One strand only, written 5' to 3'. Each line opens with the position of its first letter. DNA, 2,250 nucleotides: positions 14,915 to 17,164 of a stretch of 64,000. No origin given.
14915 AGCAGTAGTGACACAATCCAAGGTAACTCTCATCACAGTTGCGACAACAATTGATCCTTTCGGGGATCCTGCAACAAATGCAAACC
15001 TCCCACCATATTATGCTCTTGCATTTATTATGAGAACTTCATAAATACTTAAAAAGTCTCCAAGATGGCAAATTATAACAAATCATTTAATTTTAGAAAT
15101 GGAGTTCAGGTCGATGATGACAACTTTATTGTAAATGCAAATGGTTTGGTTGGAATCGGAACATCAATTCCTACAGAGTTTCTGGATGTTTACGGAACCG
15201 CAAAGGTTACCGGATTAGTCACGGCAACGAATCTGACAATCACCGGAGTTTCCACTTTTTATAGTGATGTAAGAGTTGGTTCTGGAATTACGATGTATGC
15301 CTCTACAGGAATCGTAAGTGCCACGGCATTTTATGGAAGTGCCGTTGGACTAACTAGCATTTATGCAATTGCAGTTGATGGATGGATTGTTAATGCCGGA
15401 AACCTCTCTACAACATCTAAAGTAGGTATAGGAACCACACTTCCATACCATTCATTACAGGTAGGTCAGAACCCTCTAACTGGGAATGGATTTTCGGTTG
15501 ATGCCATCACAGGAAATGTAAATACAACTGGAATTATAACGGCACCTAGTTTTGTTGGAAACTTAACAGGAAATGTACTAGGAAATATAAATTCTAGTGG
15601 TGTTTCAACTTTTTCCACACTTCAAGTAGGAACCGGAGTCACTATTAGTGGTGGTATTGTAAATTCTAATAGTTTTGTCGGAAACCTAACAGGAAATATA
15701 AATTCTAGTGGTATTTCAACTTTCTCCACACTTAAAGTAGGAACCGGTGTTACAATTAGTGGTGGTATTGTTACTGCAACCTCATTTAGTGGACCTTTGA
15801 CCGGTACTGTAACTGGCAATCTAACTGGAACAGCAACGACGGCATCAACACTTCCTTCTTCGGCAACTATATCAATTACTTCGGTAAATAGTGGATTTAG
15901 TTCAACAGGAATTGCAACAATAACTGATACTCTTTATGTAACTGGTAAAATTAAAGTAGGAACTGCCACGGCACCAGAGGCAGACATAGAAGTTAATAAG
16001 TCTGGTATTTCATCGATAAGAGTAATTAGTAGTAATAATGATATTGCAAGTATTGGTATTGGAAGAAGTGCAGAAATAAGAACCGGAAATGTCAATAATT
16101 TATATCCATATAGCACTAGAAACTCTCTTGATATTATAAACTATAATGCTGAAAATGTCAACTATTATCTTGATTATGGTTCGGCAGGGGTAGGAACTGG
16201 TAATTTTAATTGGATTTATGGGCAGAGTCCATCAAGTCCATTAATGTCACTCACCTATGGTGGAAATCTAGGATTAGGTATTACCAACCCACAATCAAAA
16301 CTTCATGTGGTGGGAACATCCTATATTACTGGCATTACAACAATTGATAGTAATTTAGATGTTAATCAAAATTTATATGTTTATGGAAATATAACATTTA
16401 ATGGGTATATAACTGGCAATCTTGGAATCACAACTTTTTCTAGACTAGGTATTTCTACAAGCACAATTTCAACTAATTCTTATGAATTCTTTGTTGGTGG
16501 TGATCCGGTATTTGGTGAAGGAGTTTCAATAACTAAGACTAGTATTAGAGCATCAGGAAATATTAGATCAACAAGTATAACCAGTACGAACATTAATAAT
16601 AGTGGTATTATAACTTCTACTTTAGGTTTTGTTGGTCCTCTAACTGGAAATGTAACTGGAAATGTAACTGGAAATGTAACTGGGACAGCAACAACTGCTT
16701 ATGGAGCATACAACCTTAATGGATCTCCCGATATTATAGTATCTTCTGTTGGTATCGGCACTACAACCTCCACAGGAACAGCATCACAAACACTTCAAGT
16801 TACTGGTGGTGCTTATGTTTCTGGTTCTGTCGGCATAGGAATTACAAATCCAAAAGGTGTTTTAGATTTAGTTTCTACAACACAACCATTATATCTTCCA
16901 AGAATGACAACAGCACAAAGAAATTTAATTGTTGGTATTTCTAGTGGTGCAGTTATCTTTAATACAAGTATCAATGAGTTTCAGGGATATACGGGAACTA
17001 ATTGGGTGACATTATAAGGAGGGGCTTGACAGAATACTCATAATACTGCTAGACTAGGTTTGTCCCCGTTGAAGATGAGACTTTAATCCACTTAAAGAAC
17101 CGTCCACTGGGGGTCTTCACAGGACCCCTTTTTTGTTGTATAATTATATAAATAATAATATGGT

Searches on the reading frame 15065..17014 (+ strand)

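Call 90: search_protein_families(library=phrogs, proteins=[window:15065-17014:+], max_evalue=0.00001)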
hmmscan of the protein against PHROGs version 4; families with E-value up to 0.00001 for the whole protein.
window:15065-17014:+ (650 aa): 2 families
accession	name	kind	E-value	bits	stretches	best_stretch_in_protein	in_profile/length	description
phrog_3269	-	tail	1.8e-57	196.4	1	1-610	1-592/689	tail protein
phrog_30742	-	tail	1.6e-17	63.5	1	149-222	460-536/1029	tail fiber protein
